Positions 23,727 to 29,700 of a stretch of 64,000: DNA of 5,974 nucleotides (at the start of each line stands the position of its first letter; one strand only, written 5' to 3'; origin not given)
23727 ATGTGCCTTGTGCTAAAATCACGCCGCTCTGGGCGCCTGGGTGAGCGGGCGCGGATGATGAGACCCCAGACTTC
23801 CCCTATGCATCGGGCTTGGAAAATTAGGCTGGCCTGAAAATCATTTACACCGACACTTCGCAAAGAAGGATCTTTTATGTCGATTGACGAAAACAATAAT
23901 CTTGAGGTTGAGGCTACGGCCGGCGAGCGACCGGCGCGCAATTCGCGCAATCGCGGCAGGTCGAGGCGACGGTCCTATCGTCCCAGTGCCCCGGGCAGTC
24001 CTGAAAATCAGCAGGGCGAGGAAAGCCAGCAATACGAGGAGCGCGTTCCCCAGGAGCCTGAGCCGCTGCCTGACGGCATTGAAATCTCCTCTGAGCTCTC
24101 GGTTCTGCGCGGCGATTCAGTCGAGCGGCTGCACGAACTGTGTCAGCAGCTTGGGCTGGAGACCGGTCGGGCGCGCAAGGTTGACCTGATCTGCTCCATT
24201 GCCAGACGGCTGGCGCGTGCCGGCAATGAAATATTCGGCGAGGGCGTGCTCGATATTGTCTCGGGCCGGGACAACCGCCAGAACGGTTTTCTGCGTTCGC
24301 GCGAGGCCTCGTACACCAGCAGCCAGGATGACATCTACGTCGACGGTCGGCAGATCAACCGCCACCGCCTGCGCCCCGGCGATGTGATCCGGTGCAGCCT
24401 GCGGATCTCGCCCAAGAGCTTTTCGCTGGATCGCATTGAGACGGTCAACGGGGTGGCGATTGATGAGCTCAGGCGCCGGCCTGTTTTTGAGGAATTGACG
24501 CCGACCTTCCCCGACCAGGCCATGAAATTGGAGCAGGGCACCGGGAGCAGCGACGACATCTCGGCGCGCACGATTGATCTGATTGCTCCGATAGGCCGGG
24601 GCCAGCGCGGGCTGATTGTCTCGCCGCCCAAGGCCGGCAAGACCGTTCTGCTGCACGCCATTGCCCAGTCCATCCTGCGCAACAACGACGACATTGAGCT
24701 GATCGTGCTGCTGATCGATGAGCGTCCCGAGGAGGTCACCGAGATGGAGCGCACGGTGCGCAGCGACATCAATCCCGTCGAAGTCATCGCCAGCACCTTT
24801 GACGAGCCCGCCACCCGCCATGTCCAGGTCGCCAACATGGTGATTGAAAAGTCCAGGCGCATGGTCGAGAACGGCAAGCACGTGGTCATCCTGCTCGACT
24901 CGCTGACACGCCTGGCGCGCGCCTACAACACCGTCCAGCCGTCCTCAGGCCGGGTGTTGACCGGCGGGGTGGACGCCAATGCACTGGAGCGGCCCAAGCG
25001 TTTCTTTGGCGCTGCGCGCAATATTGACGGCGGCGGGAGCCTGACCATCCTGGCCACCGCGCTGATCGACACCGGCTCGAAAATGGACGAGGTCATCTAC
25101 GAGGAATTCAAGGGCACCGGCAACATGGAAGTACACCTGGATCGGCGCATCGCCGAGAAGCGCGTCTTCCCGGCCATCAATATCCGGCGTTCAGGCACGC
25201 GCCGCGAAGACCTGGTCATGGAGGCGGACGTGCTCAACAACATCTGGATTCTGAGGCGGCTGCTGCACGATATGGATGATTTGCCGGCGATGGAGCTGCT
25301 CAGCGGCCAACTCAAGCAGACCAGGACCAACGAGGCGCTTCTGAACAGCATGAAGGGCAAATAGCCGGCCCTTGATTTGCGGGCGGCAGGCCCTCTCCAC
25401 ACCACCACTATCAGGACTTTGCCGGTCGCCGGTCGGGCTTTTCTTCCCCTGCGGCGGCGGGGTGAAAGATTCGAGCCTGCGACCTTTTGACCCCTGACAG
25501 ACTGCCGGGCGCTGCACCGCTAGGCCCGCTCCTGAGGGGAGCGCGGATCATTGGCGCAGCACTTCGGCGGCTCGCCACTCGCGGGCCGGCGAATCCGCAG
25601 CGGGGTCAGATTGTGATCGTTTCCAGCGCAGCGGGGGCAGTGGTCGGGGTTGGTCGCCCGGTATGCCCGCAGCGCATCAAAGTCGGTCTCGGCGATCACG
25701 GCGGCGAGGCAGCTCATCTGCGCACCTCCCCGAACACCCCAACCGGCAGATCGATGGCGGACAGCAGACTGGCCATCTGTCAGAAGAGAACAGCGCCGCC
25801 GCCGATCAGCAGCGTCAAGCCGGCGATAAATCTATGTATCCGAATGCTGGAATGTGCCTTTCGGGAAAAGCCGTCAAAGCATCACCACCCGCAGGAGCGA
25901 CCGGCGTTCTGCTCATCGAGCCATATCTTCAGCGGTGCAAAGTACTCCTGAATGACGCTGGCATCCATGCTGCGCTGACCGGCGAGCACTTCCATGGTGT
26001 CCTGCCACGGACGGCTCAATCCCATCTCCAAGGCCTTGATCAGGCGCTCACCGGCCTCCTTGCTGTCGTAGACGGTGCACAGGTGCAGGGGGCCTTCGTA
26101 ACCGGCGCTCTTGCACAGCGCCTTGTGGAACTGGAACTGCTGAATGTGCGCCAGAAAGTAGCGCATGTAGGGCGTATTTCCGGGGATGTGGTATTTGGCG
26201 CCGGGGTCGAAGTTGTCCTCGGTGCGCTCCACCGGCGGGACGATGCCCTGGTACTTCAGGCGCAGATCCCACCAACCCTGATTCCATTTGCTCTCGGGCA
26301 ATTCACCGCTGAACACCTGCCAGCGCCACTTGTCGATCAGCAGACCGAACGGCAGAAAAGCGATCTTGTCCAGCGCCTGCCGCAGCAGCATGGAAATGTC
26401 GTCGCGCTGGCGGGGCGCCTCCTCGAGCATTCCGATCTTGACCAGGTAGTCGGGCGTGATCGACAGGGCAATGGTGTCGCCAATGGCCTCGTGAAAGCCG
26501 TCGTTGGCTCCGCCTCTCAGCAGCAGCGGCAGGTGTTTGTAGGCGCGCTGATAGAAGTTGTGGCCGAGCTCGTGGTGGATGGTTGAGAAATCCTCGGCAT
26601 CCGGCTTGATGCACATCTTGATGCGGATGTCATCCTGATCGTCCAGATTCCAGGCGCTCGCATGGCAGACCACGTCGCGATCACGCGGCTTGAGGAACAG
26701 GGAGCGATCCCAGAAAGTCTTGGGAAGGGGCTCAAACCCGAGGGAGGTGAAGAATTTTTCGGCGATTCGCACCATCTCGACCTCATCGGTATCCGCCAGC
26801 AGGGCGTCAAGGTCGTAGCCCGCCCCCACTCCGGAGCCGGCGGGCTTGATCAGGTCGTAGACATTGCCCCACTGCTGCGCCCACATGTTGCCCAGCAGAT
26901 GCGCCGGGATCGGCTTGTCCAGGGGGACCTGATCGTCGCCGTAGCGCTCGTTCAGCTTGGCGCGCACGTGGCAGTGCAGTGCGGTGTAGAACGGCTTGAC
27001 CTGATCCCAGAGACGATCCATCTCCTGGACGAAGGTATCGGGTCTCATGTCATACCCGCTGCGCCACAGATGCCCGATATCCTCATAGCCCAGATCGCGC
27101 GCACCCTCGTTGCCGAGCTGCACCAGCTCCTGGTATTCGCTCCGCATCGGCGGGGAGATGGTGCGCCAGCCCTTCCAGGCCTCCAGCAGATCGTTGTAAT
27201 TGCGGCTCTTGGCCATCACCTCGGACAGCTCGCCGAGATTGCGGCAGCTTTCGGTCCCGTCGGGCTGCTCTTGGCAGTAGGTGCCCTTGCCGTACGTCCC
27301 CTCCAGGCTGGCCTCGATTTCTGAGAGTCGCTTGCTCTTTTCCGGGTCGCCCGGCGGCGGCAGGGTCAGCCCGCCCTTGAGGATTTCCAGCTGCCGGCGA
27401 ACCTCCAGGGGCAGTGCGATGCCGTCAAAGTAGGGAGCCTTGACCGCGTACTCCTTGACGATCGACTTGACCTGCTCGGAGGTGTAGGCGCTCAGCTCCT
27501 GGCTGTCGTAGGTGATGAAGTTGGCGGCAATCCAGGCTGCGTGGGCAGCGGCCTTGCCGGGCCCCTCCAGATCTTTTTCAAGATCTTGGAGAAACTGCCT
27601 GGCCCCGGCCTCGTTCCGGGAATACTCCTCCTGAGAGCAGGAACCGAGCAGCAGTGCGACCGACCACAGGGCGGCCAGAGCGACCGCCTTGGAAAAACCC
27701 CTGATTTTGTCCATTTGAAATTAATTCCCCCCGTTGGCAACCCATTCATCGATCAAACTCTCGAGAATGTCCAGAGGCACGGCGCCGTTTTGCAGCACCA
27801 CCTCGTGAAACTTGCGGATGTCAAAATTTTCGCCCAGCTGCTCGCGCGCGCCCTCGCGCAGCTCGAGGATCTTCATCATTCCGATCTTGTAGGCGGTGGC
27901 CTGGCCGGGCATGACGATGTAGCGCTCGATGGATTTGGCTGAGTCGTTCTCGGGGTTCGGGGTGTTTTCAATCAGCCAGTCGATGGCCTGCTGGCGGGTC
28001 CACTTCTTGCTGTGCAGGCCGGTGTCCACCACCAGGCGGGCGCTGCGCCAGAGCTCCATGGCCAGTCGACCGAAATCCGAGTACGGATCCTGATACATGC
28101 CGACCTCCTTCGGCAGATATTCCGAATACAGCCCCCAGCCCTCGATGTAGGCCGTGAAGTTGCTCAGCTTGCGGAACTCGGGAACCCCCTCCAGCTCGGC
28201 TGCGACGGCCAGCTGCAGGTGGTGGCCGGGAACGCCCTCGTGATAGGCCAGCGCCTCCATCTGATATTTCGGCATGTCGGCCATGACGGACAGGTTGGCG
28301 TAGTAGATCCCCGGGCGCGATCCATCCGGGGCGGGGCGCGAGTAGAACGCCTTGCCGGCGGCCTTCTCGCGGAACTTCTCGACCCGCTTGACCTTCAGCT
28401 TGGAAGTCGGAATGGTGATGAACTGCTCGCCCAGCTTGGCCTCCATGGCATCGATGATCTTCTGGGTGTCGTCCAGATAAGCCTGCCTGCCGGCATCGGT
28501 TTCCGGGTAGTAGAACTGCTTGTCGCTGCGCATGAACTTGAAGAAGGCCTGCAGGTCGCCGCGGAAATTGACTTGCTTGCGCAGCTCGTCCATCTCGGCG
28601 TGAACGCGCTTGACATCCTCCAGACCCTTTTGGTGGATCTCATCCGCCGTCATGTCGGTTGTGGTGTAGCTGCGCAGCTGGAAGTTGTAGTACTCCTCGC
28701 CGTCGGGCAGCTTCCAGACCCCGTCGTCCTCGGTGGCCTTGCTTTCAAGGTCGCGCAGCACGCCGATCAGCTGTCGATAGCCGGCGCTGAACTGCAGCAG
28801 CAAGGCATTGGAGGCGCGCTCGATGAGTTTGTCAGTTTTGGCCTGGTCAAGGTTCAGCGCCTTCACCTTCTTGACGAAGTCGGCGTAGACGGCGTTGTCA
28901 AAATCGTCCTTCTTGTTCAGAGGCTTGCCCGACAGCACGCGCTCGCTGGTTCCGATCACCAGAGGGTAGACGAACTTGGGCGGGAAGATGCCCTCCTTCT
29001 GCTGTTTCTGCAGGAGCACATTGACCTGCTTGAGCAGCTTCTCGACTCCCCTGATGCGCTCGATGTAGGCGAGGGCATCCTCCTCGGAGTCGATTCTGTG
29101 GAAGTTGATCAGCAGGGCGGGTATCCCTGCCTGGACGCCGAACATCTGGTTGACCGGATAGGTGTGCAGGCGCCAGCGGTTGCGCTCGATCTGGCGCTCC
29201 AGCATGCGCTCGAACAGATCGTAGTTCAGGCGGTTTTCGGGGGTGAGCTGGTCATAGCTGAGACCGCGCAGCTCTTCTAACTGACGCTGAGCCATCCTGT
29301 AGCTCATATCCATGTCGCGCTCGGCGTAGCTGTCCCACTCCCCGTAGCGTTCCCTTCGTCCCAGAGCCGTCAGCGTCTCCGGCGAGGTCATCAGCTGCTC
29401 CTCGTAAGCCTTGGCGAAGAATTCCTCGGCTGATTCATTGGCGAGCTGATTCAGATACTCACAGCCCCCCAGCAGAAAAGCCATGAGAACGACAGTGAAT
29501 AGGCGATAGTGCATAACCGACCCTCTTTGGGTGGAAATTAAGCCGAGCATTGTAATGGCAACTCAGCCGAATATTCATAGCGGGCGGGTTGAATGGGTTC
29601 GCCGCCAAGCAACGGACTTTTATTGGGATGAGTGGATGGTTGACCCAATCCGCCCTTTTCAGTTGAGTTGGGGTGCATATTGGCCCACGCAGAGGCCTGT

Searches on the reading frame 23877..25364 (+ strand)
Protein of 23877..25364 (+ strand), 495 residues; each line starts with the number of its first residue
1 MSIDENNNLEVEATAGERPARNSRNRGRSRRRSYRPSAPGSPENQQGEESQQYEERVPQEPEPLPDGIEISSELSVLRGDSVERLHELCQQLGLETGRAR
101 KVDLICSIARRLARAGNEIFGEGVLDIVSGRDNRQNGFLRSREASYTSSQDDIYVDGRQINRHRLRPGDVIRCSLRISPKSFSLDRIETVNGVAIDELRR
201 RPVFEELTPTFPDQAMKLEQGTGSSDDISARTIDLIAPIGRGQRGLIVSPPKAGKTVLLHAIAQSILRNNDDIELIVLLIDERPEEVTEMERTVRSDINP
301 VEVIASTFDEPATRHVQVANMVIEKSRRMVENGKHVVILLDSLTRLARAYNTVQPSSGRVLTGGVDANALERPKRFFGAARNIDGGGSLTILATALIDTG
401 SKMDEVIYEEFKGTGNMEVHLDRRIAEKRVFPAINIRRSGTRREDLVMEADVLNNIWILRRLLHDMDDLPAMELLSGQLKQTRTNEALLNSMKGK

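Call 16: search_protein_families(library=pfam, proteins=[window:23877-25364:+], max_evalue=0.001)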
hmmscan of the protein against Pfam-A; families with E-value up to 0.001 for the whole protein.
window:23877-25364:+ (495 aa): 2 families
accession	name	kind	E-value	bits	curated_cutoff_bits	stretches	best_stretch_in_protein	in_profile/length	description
PF00006.31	ATP-synt_ab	-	1.9e-28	100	29.5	1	231-439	3-211/213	ATP synthase alpha/beta family, nucleotide-binding domain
PF07497.18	Rho_RNA_bind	-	1.3e-13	50.9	27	1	122-194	2-71/73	Rho termination factor, RNA-binding domain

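Call 32: list_cluster_members(proteins=[window:23877-25364:+, window:19100-22720:-, window:14352-15074:+, window:36210-36863:+, window:34898-35518:-, window:12539-14062:-, window:11640-12551:-, window:8931-11357:+, window:6938-8950:+, window:22359-23354:+])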
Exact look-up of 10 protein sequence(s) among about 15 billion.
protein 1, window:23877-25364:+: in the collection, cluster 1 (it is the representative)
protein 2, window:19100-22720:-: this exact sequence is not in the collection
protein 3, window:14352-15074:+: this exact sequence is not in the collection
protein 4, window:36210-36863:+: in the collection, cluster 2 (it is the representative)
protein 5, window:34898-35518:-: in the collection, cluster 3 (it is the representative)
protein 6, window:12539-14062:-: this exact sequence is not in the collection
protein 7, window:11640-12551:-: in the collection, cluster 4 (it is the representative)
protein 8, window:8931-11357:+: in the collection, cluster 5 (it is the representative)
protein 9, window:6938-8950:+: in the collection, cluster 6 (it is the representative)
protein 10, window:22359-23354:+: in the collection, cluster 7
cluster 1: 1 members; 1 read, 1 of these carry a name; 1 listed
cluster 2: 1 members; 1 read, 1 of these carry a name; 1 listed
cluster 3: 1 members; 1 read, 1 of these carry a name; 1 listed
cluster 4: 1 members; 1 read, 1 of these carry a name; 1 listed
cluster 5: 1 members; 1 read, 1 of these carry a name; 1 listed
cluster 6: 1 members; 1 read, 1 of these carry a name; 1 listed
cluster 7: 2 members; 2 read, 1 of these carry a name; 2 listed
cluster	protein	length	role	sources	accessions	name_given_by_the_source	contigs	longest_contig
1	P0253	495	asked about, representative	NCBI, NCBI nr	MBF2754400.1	MAG: transcription termination factor Rho [Gammaproteobacteria bacterium AqS3] | transcription termination factor Rho [Gammaproteobacteria bacterium AqS3]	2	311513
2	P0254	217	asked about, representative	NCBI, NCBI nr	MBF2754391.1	MAG: uracil-DNA glycosylase [Gammaproteobacteria bacterium AqS3] | uracil-DNA glycosylase [Gammaproteobacteria bacterium AqS3]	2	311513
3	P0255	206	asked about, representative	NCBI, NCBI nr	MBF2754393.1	MAG: cytochrome c4 [Gammaproteobacteria bacterium AqS3] | cytochrome c4 [Gammaproteobacteria bacterium AqS3]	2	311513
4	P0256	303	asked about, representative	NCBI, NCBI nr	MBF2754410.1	MAG: outer membrane protein assembly factor BamD [Gammaproteobacteria bacterium AqS3] | outer membrane protein assembly factor BamD [Gammaproteobacteria bacterium AqS3]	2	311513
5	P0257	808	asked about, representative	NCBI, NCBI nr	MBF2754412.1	MAG: hypothetical protein ISN29_04030 [Gammaproteobacteria bacterium AqS3] | hypothetical protein [Gammaproteobacteria bacterium AqS3]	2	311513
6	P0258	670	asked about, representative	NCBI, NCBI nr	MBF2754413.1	MAG: sodium-translocating pyrophosphatase [Gammaproteobacteria bacterium AqS3] | sodium-translocating pyrophosphatase [Gammaproteobacteria bacterium AqS3]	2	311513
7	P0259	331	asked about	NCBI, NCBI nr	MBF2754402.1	MAG: porphobilinogen synthase [Gammaproteobacteria bacterium AqS3] | porphobilinogen synthase [Gammaproteobacteria bacterium AqS3]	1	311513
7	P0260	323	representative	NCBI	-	-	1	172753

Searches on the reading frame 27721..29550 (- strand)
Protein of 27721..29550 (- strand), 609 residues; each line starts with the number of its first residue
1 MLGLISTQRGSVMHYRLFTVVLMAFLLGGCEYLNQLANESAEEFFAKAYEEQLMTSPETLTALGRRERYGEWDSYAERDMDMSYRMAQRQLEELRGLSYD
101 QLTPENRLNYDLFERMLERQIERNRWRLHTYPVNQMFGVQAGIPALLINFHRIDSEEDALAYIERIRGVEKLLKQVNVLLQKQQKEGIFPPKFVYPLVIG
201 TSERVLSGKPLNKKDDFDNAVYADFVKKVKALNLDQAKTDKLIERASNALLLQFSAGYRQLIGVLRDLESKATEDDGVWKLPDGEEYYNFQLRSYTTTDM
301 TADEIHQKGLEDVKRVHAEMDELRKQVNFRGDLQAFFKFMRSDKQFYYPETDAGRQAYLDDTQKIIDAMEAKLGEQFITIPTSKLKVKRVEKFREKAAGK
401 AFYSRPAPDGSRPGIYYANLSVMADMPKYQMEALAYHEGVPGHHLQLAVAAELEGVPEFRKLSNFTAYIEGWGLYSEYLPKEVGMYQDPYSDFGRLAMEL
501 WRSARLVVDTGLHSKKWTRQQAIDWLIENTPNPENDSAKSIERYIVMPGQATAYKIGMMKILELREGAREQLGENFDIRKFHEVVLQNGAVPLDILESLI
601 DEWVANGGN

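Call 16: search_protein_families(library=pfam, proteins=[window:27721-29550:-], max_evalue=0.001)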
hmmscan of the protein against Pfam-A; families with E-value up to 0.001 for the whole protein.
window:27721-29550:- (609 aa): 1 family
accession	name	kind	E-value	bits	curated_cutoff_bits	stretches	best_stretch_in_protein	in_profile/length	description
PF05960.17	DUF885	-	1.4e-181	606.2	32.4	1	57-599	1-531/532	Bacterial protein of unknown function (DUF885)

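Call 17: find_related_loci(query=window:27721-29550:-, collection=genome_contigs, flank=10000)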
Query window:27721-29550:- (609 aa) in genome_contigs; peptide patterns used: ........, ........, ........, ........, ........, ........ (x = any residue, [..] = any of these).
364 stretches matched a pattern; 323 encode a relative of the query (tblastn E <= 1e-3); the best 80 are kept; 80 distinct loci.
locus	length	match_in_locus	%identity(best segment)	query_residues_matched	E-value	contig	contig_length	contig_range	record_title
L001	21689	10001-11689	58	40-604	0e+0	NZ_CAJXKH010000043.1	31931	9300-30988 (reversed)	MAG: uncultured Microbulbifer sp. isolate SRR6201692_bin.30_MetaBAT_v2.12.1_MAG, whole genome shotgun sequence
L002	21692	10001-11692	57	40-605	0e+0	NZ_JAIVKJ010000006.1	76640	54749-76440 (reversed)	Microbulbifer elongatus strain SaN0-4 SaN0-4_ctg006, whole genome shotgun sequence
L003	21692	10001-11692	57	41-606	0e+0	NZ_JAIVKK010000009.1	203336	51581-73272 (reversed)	Microbulbifer aggregans strain SaN0-8 SaN0-8_ctg009, whole genome shotgun sequence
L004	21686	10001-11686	57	41-604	0e+0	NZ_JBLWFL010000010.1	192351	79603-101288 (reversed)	Microbulbifer sp. SA54 contig_10, whole genome shotgun sequence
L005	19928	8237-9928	57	39-604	0e+0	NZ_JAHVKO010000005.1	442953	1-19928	Microbulbifer agarilyticus strain DP4N21-6 DP4N21-6_ctg05, whole genome shotgun sequence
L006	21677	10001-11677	57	44-604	0e+0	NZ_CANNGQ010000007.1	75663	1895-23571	Uncultured Microbulbifer sp. isolate 4-994-1-3Z.fasta NODE_7, whole genome shotgun sequence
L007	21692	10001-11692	57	39-604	0e+0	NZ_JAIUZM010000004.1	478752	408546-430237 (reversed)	Microbulbifer agarilyticus strain DP3N0-2 DP3N0-2_ctg005, whole genome shotgun sequence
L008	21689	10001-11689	57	37-605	0e+0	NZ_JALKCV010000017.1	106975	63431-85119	Microbulbifer litoralis strain GXH0434 17, whole genome shotgun sequence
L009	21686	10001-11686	57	45-606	0e+0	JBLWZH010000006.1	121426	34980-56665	MAG: Paremcibacter sp. isolate EC02-05 C02.042.metabat.1RE.5K@6, whole genome shotgun sequence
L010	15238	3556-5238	56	43-605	0e+0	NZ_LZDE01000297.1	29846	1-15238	Microbulbifer mangrovi strain DD-13 1170, whole genome shotgun sequence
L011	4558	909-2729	53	9-606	0e+0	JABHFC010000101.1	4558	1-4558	MAG: Gammaproteobacteria bacterium isolate SI037_bin171 k141_715341, whole genome shotgun sequence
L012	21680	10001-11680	56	43-604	0e+0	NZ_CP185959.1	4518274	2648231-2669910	Microbulbifer sp. MCCC 1A16149 chromosome, complete genome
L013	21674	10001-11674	57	49-604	0e+0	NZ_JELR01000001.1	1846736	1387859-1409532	Microbulbifer sp. HZ11 S1, whole genome shotgun sequence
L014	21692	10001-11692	56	39-604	0e+0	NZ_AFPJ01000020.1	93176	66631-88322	Microbulbifer agarilyticus S89 contig00021, whole genome shotgun sequence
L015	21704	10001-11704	56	40-609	0e+0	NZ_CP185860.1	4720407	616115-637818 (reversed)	Microbulbifer harenosus strain CGMCC 1.13584 chromosome, complete genome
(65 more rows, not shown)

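Call 28: find_homologous_proteins(query=window:27721-29514:-, max_evalue=1e-50)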
Query window:27721-29514:- (597 aa): 8000 proteins with E <= 1e-50 among 8000 candidates; the best 120 are listed.
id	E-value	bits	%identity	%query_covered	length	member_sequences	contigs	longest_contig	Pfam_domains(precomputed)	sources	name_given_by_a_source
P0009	0.0e+0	1357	100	100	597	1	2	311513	PF05960.18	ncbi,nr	ncbi:MAG: DUF885 domain-containing protein [Gammaproteobacteria bacterium AqS3]|nr:DUF885 domain-con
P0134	1.5e-231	788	59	97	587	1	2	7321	PF05960.18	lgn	-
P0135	6.4e-217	740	57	95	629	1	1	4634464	PF05960.18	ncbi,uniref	ncbi:DUF885 domain-containing protein [Microbulbifer sp. SAOS-129_SWC]|uniref:DUF885 domain-containi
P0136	7.0e-217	740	57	95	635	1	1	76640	PF05960.18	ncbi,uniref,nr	ncbi:DUF885 domain-containing protein [Microbulbifer elongatus]|uniref:DUF885 domain-containing prot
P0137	8.1e-217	740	58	94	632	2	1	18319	PF05960.18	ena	-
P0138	1.9e-216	738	58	95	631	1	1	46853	PF05960.18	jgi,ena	-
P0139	5.3e-216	737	57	94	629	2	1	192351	PF05960.18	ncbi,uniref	ncbi:DUF885 domain-containing protein [Microbulbifer sp. SA54]|uniref:DUF885 domain-containing prote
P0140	1.7e-215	735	58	95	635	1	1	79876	PF05960.18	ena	-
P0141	2.1e-215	735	57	94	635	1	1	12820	PF05960.18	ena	-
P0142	3.3e-215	734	57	95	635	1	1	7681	PF05960.18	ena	-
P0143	3.3e-215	734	57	99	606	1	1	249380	PF05960.18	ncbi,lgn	-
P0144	3.6e-215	734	57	95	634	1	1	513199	PF05960.18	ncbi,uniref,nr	ncbi:DUF885 domain-containing protein [Microbulbifer agarilyticus]|uniref:DUF885 domain-containing p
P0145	4.1e-215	734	58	95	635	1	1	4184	PF05960.18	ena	-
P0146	5.0e-215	734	58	94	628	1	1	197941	PF05960.18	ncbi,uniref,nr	ncbi:DUF885 domain-containing protein [Microbulbifer elongatus]|uniref:DUF885 domain-containing prot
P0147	6.6e-215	733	57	94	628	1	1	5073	PF05960.18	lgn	-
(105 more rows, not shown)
